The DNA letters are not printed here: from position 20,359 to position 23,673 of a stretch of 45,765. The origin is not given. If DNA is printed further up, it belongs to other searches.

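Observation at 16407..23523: Three consecutive pilin-like proteins are 3-5 times normal size, with C-terminal regions I cannot assign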

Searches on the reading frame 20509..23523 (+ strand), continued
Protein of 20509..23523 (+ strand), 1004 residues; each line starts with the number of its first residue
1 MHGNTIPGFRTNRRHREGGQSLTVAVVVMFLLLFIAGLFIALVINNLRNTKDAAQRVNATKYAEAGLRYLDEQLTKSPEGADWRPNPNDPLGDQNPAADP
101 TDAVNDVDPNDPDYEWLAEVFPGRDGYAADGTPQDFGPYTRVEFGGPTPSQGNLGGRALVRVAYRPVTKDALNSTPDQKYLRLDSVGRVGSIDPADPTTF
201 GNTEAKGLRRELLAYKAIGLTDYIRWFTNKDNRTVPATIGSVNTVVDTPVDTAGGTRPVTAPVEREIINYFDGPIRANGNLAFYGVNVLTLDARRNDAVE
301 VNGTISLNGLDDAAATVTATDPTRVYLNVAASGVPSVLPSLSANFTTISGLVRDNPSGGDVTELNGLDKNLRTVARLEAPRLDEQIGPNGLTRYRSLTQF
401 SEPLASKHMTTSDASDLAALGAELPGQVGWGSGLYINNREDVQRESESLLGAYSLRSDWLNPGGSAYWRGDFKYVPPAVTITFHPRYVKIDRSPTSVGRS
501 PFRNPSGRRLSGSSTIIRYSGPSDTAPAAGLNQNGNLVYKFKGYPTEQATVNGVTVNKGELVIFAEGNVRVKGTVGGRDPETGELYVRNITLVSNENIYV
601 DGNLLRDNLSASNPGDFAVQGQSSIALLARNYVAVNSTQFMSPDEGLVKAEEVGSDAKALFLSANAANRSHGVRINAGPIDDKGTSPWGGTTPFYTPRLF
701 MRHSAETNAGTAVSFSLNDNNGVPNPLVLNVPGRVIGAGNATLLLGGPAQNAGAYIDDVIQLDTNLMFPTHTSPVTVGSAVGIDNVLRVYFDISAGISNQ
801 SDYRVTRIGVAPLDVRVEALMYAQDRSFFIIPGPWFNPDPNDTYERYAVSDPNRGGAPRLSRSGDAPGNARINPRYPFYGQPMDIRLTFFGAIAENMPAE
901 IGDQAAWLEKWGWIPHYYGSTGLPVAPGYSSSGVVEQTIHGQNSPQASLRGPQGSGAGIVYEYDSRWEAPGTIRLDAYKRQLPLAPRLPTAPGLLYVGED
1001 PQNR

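Call 54: search_protein_families(library=pfam, proteins=[L031:17-1156:+, L031:1181-2371:+, L031:2447-3679:+, L031:3734-4759:+, L031:4763-5338:+, L031:5399-6187:+, L031:6231-8066:+, L031:7975-9945:+, L031:9959-12661:+, L031:12899-17449:+], max_evalue=0.01)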
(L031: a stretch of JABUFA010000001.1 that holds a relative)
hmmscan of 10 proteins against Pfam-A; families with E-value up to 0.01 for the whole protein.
L031:17-1156:+ (379 aa): 3 families
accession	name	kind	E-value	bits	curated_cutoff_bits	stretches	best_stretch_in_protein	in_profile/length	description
PF00437.27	T2SSE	-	8.3e-133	443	24.9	1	1-372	20-370/370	Type II/IV secretion system protein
PF20720.3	nSTAND3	-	0.0053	16.9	27.2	1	124-166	14-56/155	Novel STAND NTPase 3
PF12775.13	AAA_7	-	0.0055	16.7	25.8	1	120-160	26-66/181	P-loop containing dynein motor region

L031:1181-2371:+ (396 aa): 7 families
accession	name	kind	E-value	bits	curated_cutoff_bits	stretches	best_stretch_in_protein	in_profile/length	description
PF00437.27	T2SSE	-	5e-49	167.3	24.9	1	148-330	134-333/370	Type II/IV secretion system protein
PF13401.12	AAA_22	-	0.00016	22.4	27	1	156-229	5-82/130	AAA domain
PF01935.23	DUF87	-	0.0021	18.6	23.2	1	161-230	28-84/220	Helicase HerA, central domain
PF13191.12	AAA_16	-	0.0055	17.6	32.6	0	155-228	20-100/167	AAA ATPase domain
PF13671.12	AAA_33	-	0.0055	17.5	27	0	158-273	1-115/143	AAA domain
PF13555.12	AAA_29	-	0.008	16.3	27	0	155-173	21-39/61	P-loop containing region of AAA domain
PF20720.3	nSTAND3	-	0.01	16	27.2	0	157-194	18-54/155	Novel STAND NTPase 3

L031:2447-3679:+ (410 aa): 1 family
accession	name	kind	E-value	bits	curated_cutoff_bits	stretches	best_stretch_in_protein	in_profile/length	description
PF00482.28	T2SSF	-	1.4e-64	216.1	25.2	2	65-188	1-125/125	Type II secretion system (T2SS), protein F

L031:3734-4759:+ (341 aa): 2 families
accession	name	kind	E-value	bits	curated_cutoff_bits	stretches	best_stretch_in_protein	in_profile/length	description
PF06750.18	A24_N_bact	-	1.4e-36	124.9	23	1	13-96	1-84/84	Bacterial Peptidase A24 N-terminal domain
PF01478.23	Peptidase_A24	-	1.4e-16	61.3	26.5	1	107-226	2-103/104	Type IV leader peptidase family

L031:4763-5338:+ (191 aa): 1 family
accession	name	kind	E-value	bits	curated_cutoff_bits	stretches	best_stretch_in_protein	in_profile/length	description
PF05685.18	Uma2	-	1.5e-27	96.7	27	1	13-186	2-171/172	Putative restriction endonuclease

L031:5399-6187:+ (262 aa): 3 families
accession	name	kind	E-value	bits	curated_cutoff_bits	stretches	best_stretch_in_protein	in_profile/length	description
PF08334.16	T2SSG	-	2.3e-05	24.9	21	1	37-96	6-64/108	Type II secretion system (T2SS), protein G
PF07596.16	SBP_bac_10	-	5e-05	23.9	23.3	1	36-72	3-39/268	Protein of unknown function (DUF1559)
PF07963.17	N_methyl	-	5.4e-05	23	21.2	1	6-30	3-27/27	Prokaryotic N-terminal methylation motif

L031:6231-8066:+ (611 aa): 1 family
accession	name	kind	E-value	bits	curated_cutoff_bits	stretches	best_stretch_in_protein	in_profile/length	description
PF07963.17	N_methyl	-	0.00016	21.5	21.2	1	5-31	1-27/27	Prokaryotic N-terminal methylation motif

L031:7975-9945:+ (656 aa): 1 family
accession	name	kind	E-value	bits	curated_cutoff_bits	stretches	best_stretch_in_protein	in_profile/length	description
PF07963.17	N_methyl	-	5.3e-05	23.1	21.2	1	53-75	5-27/27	Prokaryotic N-terminal methylation motif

L031:9959-12661:+ (900 aa): 0 families

L031:12899-17449:+ (1516 aa): 1 family
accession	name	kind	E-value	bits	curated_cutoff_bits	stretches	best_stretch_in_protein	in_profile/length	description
PF13709.12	DUF4159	-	3.9e-05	23.7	25.9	1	113-286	57-201/202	Domain of unknown function (DUF4159)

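Call 64: search_protein_families(library=ncbifam, proteins=[L031:17-1156:+, L031:1181-2371:+, L031:2447-3679:+, L031:3734-4759:+], max_evalue=0.00001)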
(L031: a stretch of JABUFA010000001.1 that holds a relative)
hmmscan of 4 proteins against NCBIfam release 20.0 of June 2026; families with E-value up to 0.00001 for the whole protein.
L031:17-1156:+ (379 aa): 18 families
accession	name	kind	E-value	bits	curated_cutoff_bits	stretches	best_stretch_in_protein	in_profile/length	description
TIGR02533.1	type_II_gspE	equivalog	2.5e-168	560.7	630.25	1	2-373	122-485/486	type II secretion system ATPase GspE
TIGR02538.1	type_IV_pilB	equivalog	9.4e-161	536.2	675.65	1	2-374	194-562/564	type IV-A pilus assembly ATPase PilB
NF053534.1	T4PilAsmATPsTfpB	equivalog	3.1e-139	465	850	1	3-374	215-582/584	type IV pilus assembly ATPase TfpB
NF007755.0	PRK10436.1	equivalog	6.1e-130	434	617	1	1-374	97-459/465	type II secretion system protein GspE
NF041000.1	ATPase_ComGA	equivalog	4.9e-77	258.5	300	1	2-263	9-265/267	competence type IV pilus ATPase ComGA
TIGR01420.1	pilT_fam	subfamily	1.6e-50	172.3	319.1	1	2-265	11-270/343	PilT/PilU family type 4a pilus ATPase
TIGR02525.1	plasmid_TraJ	equivalog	1.8e-25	89.7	368.3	1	94-243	122-272/372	plasmid transfer ATPase TraJ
TIGR02524.1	dot_icm_DotB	equivalog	2e-20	73.3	463.3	1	72-242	85-258/358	Dot/Icm type IV secretion system ATPase DotB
TIGR02782.1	TrbB_P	equivalog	6.7e-16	58.4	304.55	1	119-241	129-253/303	P-type conjugative transfer ATPase TrbB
NF058587.1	archaellum_moto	equivalog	7.3e-16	58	550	1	113-242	262-395/527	archaellum flagellar ATPase motor FlaI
TIGR02788.1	VirB11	equivalog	3.8e-15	55.7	249.95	1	121-244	139-266/308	P-type DNA transfer ATPase VirB11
NF010407.0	PRK13833.1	subfamily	1.1e-12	48.1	499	1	120-245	138-264/323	conjugal transfer protein TrbB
NF010469.0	PRK13894.1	subfamily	4.9e-12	45.8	508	1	116-240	138-264/320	conjugal transfer ATPase TrbB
TIGR03819.1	heli_sec_ATPase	hypoth_equivalog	8e-12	45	373.15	1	86-245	136-302/340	TadA family conjugal transfer-associated ATPase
NF053672.1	bindosome_BasE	exception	3e-11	42.8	1000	1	130-246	273-395/512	bindosome assembly system ATPase subunit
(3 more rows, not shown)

L031:1181-2371:+ (396 aa): 17 families
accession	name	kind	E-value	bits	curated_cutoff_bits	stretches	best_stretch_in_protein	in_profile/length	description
TIGR01420.1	pilT_fam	subfamily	1.9e-154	514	319.1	1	36-377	2-343/343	PilT/PilU family type 4a pilus ATPase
TIGR02525.1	plasmid_TraJ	equivalog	1.2e-46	159.4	368.3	1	38-368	14-363/372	plasmid transfer ATPase TraJ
TIGR02533.1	type_II_gspE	equivalog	2.4e-46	158.4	630.25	1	148-301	235-378/486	type II secretion system ATPase GspE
TIGR02538.1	type_IV_pilB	equivalog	2.3e-42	145.4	675.65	1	152-276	312-432/564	type IV-A pilus assembly ATPase PilB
NF007755.0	PRK10436.1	equivalog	2.8e-41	141.7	617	1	35-302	88-355/465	type II secretion system protein GspE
TIGR02524.1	dot_icm_DotB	equivalog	9.9e-41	140.1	463.3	1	32-362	2-344/358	Dot/Icm type IV secretion system ATPase DotB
NF053534.1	T4PilAsmATPsTfpB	equivalog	4.6e-38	131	850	1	149-276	329-452/584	type IV pilus assembly ATPase TfpB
NF041000.1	ATPase_ComGA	equivalog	1.7e-37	128.8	300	1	148-303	120-266/267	competence type IV pilus ATPase ComGA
NF058587.1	archaellum_moto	equivalog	2.3e-17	62.9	550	1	159-273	278-393/527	archaellum flagellar ATPase motor FlaI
TIGR02782.1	TrbB_P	equivalog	3.3e-17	62.7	304.55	1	158-298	138-277/303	P-type conjugative transfer ATPase TrbB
TIGR02788.1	VirB11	equivalog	1.1e-15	57.5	249.95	1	158-278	146-267/308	P-type DNA transfer ATPase VirB11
TIGR03819.1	heli_sec_ATPase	hypoth_equivalog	2.8e-14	53.1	373.15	1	147-297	170-323/340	TadA family conjugal transfer-associated ATPase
NF010469.0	PRK13894.1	subfamily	1.2e-12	47.8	508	1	159-275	152-266/320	conjugal transfer ATPase TrbB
NF053672.1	bindosome_BasE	exception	9.3e-12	44.4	1000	1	160-287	274-402/512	bindosome assembly system ATPase subunit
NF010407.0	PRK13833.1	subfamily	2.4e-11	43.7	499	1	158-300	146-286/323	conjugal transfer protein TrbB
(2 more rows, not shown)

L031:2447-3679:+ (410 aa): 6 families
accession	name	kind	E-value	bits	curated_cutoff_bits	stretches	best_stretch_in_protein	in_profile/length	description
NF052607.1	T4PiliAsmPilCThrm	equivalog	1.5e-125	419.4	700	1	1-399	1-404/406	type IV pilus assembly protein PilC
NF052606.1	T4PiliAsmPilCMyx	equivalog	5.1e-121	404.4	700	1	2-398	20-417/419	type IV pilus assembly protein PilC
TIGR02120.1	GspF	equivalog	8.4e-116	387.5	424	1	4-395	1-397/401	type II secretion system inner membrane protein GspF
NF007861.0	PRK10573.1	equivalog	2.6e-79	267.2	401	1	10-394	13-393/401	protein transport protein HofC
NF047826.1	T3SSXpsF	equivalog_domain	6.4e-78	262.3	650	1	1-394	1-399/405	type II secretion system protein XpsF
NF041012.2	T4P_ComGB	equivalog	3.6e-41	141.6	240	1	64-395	5-330/332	competence type IV pilus assembly protein ComGB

L031:3734-4759:+ (341 aa): 0 families

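Call 66: search_protein_families(library=ncbifam, alignment_id=A5, max_evalue=1)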
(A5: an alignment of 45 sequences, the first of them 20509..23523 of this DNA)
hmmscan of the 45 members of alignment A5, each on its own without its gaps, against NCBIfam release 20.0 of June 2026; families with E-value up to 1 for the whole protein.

A. member 1, window:20509-23523:+ (1004 aa): 1 family
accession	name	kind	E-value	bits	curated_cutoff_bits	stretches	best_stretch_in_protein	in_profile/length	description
NF005411.0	PRK06975.1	equivalog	0.12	10.6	414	0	9-76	316-381/660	fused uroporphyrinogen-III synthase HemD/membrane protein HemX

B. families by the number of members that match (of 45 scanned): 11 families
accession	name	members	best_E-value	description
NF037980.1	T2SS_GspK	4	0.022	type II secretion system minor pseudopilin GspK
NF010405.0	PRK13831.1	2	0.095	IncP-type conjugal transfer protein TrbI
NF041518.1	choice_anch_Q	1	0.015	choice-of-anchor Q domain-containing protein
TIGR03816.1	tadE_like_DECH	1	0.051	Rv3654c family TadE-like protein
TIGR01710.1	typeII_sec_gspG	1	0.084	type II secretion system major pseudopilin GspG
NF005411.0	PRK06975.1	1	0.12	fused uroporphyrinogen-III synthase HemD/membrane protein HemX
NF033919.1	PA2779_fam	1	0.12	PA2779 family protein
NF008956.1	PRK12299.1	1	0.19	GTPase ObgE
TIGR02729.1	Obg_CgtA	1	0.19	Obg family GTPase CgtA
NF006392.0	PRK08641.1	1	0.21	succinate dehydrogenase flavoprotein subunit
NF002181.0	PRK01024.1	1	0.24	Na(+)-transporting NADH-quinone reductase subunit B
